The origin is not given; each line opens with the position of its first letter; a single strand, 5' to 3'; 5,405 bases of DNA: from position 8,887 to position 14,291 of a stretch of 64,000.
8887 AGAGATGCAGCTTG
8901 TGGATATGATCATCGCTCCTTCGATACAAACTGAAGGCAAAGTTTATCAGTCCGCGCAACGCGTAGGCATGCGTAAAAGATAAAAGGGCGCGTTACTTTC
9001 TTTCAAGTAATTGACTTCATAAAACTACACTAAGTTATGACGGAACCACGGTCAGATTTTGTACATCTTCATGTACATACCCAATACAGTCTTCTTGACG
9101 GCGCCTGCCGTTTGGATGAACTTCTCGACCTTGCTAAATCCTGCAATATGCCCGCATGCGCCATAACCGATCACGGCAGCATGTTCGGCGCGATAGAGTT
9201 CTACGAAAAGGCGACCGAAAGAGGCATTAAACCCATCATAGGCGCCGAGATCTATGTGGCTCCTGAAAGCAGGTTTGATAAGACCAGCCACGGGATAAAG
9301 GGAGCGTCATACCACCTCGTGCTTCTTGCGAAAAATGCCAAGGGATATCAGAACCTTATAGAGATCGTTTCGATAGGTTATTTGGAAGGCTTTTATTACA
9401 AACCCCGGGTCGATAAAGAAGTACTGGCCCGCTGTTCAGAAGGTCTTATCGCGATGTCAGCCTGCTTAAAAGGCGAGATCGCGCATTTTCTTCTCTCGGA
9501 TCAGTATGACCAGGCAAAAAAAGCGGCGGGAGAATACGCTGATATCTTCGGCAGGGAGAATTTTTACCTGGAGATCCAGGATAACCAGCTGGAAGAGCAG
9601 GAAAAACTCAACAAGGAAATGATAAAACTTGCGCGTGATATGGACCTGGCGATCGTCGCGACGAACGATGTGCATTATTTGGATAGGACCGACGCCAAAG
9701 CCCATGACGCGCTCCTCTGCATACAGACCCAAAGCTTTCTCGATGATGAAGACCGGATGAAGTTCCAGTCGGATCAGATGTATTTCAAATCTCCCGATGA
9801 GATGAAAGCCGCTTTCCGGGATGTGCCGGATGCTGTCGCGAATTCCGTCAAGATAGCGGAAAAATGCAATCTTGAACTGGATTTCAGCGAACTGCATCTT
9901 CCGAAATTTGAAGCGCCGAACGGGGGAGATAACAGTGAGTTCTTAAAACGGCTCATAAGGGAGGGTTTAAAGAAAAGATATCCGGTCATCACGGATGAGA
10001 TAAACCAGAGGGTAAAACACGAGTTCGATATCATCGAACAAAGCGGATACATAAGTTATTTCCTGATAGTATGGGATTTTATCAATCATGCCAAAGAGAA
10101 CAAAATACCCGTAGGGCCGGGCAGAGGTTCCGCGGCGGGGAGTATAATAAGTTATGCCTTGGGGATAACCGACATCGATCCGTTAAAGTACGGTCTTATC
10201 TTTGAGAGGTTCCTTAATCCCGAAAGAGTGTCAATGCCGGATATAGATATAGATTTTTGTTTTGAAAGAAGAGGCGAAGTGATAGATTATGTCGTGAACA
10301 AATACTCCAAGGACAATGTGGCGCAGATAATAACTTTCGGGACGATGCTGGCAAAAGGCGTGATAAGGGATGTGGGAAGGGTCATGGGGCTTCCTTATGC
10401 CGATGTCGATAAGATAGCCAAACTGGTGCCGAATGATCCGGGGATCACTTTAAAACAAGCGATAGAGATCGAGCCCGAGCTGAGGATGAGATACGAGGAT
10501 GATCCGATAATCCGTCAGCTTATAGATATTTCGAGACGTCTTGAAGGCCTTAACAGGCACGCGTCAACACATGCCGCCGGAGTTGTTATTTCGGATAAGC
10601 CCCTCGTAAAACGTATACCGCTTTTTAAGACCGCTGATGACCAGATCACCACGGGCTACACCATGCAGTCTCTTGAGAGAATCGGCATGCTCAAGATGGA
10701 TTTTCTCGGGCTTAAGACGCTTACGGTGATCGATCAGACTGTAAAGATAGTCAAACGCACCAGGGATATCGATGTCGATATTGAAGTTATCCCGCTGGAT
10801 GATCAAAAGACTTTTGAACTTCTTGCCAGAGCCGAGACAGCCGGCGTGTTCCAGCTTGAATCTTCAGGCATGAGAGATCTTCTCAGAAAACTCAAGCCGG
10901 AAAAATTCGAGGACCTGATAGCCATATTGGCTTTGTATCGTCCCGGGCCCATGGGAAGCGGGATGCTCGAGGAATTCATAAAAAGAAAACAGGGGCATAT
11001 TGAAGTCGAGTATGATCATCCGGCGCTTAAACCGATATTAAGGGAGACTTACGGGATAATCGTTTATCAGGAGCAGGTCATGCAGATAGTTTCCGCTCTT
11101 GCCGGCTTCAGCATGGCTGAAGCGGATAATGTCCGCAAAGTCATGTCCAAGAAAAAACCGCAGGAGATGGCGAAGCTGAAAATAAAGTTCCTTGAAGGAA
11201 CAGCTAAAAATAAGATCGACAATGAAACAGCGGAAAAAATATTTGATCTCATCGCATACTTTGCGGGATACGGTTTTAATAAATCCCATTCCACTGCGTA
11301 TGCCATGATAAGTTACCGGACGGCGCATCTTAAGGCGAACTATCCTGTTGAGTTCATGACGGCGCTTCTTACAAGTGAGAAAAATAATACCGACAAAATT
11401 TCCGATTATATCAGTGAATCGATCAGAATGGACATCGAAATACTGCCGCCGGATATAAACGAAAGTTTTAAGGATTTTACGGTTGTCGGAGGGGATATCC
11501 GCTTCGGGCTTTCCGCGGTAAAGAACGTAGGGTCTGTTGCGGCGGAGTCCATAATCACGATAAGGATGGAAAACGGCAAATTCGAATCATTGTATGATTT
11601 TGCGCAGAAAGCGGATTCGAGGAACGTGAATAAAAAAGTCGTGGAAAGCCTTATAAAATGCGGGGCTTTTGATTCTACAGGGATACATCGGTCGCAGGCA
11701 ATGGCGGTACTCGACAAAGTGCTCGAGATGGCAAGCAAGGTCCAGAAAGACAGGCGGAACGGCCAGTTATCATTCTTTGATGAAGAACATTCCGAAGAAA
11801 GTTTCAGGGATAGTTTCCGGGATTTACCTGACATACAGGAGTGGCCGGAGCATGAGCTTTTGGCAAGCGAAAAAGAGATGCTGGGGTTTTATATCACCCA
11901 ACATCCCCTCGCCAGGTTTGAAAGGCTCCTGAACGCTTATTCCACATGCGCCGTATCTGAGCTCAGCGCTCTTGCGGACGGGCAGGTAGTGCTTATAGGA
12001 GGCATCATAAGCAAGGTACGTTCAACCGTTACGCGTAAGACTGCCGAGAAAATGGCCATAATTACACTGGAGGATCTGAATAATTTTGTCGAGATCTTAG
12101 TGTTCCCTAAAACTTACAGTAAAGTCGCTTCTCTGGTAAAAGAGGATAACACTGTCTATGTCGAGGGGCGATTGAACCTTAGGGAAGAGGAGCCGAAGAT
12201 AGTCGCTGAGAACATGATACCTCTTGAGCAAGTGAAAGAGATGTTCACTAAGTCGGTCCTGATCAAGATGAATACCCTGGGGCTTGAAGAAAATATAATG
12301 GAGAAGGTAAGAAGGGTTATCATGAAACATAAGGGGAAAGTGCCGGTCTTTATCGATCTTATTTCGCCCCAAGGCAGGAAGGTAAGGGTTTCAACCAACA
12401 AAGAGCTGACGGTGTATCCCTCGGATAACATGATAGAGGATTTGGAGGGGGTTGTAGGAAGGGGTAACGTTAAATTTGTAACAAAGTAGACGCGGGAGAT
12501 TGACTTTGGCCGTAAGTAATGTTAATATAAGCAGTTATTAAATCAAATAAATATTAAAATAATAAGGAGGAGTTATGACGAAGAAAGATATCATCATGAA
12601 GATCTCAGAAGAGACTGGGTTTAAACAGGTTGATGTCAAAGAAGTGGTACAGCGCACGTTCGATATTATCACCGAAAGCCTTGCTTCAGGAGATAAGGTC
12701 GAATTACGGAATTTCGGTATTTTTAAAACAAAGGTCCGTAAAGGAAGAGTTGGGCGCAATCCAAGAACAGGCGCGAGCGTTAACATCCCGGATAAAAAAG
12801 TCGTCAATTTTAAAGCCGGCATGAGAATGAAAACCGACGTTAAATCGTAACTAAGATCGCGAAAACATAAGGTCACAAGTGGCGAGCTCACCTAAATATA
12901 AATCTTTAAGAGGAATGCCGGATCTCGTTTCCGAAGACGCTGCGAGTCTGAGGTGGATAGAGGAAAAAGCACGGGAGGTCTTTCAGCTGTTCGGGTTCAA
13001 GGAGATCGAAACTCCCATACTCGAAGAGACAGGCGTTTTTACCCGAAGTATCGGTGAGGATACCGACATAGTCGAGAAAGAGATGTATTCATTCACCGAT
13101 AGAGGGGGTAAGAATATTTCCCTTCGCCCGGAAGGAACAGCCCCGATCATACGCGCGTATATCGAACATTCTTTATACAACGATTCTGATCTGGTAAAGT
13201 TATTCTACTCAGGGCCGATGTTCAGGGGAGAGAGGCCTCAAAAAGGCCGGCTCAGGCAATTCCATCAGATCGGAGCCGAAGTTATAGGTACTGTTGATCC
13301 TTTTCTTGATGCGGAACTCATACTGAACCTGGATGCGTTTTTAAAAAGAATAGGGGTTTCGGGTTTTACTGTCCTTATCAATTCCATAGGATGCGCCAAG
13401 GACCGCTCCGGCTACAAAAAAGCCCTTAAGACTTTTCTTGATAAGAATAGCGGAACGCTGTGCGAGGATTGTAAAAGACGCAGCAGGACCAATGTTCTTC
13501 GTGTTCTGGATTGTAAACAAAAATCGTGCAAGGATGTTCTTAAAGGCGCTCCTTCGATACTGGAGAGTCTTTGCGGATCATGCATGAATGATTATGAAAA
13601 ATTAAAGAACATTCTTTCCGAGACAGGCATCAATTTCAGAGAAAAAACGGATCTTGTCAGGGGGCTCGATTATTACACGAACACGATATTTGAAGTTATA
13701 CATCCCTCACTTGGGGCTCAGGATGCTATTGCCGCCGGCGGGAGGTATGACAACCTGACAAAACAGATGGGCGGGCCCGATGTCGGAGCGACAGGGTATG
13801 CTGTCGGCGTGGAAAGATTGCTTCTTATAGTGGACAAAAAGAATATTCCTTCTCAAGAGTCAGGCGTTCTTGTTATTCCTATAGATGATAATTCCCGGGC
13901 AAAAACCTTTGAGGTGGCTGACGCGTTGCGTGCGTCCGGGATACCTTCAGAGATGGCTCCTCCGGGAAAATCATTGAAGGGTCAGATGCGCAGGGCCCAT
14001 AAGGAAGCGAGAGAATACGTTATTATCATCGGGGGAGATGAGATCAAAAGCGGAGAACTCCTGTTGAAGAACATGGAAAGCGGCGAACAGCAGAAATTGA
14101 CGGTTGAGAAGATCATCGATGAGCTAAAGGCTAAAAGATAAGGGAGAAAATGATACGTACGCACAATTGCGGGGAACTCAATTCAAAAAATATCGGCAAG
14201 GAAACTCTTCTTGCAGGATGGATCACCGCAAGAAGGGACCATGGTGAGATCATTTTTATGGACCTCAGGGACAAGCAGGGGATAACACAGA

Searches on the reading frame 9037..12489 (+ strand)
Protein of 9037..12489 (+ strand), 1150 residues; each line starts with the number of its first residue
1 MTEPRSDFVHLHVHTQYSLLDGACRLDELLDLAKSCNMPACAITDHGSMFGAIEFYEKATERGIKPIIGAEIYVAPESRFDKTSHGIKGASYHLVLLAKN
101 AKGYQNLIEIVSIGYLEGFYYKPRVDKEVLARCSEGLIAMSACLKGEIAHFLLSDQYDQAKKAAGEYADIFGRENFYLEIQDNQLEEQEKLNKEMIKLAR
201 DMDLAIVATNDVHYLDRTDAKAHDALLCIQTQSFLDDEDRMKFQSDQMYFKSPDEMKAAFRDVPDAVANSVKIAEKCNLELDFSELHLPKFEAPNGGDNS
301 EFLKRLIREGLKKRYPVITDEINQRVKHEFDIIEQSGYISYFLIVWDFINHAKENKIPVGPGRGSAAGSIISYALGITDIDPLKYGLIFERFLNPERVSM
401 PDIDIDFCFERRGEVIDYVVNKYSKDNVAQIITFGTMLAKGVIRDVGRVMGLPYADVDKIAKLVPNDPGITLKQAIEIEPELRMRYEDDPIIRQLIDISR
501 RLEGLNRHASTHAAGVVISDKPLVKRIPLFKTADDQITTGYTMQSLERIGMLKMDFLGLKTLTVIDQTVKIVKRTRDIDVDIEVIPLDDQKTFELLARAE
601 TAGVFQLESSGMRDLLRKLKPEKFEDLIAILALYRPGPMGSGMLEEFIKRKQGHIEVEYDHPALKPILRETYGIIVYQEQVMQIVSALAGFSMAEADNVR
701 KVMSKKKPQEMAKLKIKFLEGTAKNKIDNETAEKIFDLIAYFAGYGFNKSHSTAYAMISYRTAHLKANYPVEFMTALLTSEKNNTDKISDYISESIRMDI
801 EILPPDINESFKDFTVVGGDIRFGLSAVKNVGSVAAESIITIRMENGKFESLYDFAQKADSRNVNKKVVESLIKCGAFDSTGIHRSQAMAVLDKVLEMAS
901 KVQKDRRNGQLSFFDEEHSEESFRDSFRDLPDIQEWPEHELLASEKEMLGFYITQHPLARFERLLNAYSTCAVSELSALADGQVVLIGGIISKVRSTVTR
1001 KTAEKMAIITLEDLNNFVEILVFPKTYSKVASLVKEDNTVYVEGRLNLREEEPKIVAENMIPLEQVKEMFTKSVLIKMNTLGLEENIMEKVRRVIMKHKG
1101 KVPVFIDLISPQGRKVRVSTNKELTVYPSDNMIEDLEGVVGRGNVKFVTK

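Call 52: search_protein_families(library=pfam, proteins=[window:9037-12489:+], max_evalue=0.0001)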
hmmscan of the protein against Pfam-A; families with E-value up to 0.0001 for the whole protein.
window:9037-12489:+ (1150 aa): 5 families
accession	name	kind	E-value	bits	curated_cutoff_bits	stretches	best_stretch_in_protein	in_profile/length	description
PF07733.18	DNA_pol3_alpha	-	2e-104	349.3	23.9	1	302-558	2-260/260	Bacterial DNA polymerase III alpha NTPase domain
PF17657.6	DNA_pol3_finger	-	9.9e-68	227.1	22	1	561-725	1-165/166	Bacterial DNA polymerase III alpha subunit finger domain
PF02811.25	PHP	-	2.7e-62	210.4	26.4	1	10-182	1-163/164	PHP domain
PF14579.12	HHH_6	-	5.6e-32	110.3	25.6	1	800-888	2-90/90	Helix-hairpin-helix motif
PF01336.31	tRNA_anti-codon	-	9.9e-11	41.9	27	1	985-1063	1-75/75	OB-fold nucleic acid binding domain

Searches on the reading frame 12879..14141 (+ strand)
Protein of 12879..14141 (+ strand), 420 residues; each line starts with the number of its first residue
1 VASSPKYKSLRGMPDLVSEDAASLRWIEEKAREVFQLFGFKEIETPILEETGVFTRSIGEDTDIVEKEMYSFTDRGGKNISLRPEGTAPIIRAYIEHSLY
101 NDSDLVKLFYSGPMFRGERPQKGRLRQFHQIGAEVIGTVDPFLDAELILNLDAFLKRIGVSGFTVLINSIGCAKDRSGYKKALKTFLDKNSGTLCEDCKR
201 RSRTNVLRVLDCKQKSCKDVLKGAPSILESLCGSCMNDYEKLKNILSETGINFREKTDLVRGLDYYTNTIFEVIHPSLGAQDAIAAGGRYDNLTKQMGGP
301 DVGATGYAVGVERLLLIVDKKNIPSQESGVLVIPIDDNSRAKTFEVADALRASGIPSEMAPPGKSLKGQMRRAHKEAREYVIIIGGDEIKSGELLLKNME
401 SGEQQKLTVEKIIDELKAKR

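Call 52: search_protein_families(library=pfam, proteins=[window:12879-14141:+], max_evalue=0.0001)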
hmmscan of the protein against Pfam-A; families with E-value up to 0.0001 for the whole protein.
window:12879-14141:+ (420 aa): 3 families
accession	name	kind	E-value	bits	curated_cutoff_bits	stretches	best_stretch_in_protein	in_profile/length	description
PF13393.11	tRNA-synt_His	-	9.7e-43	147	25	1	12-314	1-308/308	Histidyl-tRNA synthetase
PF00587.30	tRNA-synt_2b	-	8.7e-17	62.2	29.3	1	70-318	1-175/179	tRNA synthetase class II core domain (G, H, P, S and T)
PF03129.25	HGTP_anticodon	-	2e-13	50.8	21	1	330-418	2-93/94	Anticodon binding domain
